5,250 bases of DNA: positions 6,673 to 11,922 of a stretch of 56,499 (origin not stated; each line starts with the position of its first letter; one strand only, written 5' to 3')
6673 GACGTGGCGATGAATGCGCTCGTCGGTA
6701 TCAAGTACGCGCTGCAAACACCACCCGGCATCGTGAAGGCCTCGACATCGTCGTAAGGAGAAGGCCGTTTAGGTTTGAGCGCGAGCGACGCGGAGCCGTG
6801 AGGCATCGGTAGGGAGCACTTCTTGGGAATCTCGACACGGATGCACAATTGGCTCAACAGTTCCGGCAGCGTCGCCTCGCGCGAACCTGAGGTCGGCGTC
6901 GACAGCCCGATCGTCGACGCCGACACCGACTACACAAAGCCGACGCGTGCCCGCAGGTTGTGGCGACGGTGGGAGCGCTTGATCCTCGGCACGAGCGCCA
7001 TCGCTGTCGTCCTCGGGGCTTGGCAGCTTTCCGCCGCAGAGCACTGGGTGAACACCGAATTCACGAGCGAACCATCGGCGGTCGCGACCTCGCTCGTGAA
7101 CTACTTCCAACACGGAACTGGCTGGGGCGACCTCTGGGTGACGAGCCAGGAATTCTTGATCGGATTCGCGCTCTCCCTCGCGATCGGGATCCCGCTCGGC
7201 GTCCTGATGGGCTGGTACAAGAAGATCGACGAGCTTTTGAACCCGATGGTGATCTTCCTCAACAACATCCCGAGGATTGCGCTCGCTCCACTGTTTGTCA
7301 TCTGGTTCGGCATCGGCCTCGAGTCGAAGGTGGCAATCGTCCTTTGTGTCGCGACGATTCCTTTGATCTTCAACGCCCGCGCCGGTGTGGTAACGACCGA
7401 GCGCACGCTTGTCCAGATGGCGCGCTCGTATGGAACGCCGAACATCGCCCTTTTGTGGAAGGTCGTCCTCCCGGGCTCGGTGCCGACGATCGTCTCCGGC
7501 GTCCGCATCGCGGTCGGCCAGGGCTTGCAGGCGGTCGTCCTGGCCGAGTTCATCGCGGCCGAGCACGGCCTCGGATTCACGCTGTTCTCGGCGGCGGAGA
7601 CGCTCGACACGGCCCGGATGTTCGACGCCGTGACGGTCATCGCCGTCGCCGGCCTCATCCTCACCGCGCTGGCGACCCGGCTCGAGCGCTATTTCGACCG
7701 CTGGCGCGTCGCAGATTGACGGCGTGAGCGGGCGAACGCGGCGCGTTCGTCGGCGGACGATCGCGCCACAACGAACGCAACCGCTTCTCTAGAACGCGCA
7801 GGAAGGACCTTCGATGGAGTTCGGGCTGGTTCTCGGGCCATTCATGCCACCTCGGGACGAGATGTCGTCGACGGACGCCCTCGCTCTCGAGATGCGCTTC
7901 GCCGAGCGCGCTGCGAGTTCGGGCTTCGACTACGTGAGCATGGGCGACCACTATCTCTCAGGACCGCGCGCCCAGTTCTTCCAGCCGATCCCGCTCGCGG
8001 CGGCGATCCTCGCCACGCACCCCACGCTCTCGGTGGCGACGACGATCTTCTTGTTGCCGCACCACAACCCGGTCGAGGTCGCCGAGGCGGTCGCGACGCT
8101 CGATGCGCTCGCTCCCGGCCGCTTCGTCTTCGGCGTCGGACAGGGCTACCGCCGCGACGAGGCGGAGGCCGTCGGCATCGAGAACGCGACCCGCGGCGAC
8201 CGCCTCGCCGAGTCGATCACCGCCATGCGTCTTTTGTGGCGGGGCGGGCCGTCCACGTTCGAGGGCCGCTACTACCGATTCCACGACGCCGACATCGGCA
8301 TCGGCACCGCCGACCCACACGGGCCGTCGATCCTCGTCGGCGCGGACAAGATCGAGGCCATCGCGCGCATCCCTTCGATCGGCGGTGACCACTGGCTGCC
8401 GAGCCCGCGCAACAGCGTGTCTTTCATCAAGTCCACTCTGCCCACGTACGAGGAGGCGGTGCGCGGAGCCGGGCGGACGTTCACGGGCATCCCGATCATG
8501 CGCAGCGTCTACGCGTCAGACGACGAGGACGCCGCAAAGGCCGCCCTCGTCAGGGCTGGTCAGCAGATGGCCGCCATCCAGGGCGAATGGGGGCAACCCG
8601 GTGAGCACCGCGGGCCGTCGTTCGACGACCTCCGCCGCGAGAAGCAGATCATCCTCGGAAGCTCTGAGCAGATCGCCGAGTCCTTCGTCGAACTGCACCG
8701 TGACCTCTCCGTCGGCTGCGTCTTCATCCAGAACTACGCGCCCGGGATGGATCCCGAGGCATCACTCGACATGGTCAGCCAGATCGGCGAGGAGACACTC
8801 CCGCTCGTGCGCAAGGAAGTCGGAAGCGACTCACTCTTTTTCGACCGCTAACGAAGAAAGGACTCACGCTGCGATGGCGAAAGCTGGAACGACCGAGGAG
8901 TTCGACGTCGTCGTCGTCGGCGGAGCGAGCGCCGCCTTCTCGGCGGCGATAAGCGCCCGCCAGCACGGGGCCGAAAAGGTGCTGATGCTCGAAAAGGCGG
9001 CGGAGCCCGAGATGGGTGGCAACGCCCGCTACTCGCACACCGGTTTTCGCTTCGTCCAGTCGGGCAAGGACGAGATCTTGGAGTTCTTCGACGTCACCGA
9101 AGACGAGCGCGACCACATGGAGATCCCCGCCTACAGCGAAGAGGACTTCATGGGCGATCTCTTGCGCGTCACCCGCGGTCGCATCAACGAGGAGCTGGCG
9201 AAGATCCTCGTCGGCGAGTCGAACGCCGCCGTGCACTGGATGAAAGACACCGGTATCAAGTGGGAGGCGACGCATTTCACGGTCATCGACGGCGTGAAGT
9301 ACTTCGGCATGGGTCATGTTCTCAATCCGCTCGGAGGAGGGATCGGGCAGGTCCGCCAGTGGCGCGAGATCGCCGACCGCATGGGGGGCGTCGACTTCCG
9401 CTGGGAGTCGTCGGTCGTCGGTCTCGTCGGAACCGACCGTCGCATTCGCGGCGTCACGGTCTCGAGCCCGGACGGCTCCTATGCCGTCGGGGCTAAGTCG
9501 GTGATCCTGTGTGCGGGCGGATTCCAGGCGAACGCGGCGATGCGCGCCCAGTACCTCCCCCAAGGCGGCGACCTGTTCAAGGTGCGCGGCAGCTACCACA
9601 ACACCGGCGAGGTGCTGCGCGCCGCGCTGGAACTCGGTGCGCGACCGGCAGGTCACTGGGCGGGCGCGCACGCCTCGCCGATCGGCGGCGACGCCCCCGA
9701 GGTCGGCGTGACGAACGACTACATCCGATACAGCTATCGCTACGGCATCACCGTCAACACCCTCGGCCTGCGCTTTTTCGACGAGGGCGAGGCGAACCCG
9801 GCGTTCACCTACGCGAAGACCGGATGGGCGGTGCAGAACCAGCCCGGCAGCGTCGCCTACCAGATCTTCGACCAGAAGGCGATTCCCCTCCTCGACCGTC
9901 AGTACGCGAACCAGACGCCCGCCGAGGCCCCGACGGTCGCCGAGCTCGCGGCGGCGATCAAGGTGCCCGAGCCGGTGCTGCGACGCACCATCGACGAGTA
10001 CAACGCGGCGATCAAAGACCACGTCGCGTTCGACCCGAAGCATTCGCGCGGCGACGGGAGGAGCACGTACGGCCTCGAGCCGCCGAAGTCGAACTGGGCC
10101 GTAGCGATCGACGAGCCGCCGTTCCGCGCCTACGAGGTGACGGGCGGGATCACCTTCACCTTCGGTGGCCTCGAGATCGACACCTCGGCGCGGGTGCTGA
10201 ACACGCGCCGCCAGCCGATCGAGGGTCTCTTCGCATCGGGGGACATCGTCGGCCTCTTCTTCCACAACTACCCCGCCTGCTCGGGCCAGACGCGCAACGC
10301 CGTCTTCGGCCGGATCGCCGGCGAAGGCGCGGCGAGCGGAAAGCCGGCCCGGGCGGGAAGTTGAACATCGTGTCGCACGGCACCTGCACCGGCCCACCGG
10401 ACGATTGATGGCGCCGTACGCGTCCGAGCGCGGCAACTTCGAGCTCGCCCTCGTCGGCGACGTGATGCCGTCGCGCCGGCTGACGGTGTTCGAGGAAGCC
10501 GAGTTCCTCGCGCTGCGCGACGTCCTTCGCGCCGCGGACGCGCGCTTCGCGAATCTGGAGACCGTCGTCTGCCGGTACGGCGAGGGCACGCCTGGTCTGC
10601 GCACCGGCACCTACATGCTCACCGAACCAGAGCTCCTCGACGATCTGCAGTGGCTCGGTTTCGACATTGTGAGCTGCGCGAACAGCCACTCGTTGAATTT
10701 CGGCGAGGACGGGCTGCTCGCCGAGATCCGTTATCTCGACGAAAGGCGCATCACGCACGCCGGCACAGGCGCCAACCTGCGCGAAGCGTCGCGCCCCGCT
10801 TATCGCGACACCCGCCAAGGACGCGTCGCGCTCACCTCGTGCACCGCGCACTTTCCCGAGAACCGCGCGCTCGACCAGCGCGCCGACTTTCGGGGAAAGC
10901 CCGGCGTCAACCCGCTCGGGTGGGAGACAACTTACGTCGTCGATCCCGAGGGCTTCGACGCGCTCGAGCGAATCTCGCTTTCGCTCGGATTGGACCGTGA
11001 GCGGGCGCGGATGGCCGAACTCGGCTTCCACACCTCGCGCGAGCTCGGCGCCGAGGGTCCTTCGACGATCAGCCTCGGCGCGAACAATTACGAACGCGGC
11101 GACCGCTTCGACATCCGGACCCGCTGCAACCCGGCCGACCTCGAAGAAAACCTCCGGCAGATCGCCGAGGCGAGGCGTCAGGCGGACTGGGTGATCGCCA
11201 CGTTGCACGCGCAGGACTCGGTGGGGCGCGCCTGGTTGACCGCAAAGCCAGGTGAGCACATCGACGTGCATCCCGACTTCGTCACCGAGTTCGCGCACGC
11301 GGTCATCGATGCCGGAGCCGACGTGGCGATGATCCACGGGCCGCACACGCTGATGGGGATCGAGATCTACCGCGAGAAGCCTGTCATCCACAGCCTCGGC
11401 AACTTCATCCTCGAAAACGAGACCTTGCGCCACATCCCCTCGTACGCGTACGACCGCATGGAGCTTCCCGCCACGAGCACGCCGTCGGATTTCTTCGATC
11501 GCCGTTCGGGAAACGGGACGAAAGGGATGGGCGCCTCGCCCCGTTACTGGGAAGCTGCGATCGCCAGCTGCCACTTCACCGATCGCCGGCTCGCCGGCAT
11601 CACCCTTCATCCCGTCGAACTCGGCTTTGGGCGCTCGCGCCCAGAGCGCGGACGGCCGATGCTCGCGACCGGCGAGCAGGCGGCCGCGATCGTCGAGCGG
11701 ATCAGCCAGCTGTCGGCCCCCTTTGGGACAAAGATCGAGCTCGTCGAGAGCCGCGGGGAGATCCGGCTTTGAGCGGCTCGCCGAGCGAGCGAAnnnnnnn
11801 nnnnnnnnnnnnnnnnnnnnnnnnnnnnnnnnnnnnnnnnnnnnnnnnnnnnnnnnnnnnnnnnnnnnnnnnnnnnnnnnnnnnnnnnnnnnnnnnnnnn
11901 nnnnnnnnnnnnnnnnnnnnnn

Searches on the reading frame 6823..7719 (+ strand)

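Call 78: search_protein_families(library=pfam, proteins=[window:6823-7719:+], max_evalue=0.00001)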
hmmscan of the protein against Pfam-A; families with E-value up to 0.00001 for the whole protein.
window:6823-7719:+ (298 aa): 1 family
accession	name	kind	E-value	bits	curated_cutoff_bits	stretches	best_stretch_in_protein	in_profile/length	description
PF00528.27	BPD_transp_1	-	2e-27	96.6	26.4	1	122-294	1-181/184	Binding-protein-dependent transport system inner membrane component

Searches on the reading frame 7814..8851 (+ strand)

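Call 78: search_protein_families(library=pfam, proteins=[window:7814-8851:+], max_evalue=0.00001)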
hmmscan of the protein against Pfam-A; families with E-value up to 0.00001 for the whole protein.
window:7814-8851:+ (345 aa): 1 family
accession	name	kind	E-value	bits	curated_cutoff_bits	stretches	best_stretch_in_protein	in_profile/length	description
PF00296.26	Bac_luciferase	-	1.6e-41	143.2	27.9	1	1-296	1-309/314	Luciferase-like monooxygenase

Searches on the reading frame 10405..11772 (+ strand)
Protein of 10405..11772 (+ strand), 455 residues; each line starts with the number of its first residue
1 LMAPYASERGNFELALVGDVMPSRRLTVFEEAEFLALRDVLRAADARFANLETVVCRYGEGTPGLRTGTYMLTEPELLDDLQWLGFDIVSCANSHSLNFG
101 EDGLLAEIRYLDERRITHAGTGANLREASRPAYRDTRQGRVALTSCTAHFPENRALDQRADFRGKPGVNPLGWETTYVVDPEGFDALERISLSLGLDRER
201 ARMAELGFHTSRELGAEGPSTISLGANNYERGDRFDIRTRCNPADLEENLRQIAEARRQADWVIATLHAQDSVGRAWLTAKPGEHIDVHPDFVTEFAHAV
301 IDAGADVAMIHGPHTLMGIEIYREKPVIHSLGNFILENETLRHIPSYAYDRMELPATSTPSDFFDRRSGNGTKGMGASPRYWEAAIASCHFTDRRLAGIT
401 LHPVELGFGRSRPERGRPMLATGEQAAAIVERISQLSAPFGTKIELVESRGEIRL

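Call 78: search_protein_families(library=pfam, proteins=[window:10405-11772:+], max_evalue=0.00001)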
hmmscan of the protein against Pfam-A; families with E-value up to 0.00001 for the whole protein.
window:10405-11772:+ (455 aa): 1 family
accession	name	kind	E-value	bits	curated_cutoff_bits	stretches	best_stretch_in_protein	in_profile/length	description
PF09587.15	PGA_cap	-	4.5e-47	161.1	27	1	14-336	2-253/255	Bacterial capsule synthesis protein PGA_cap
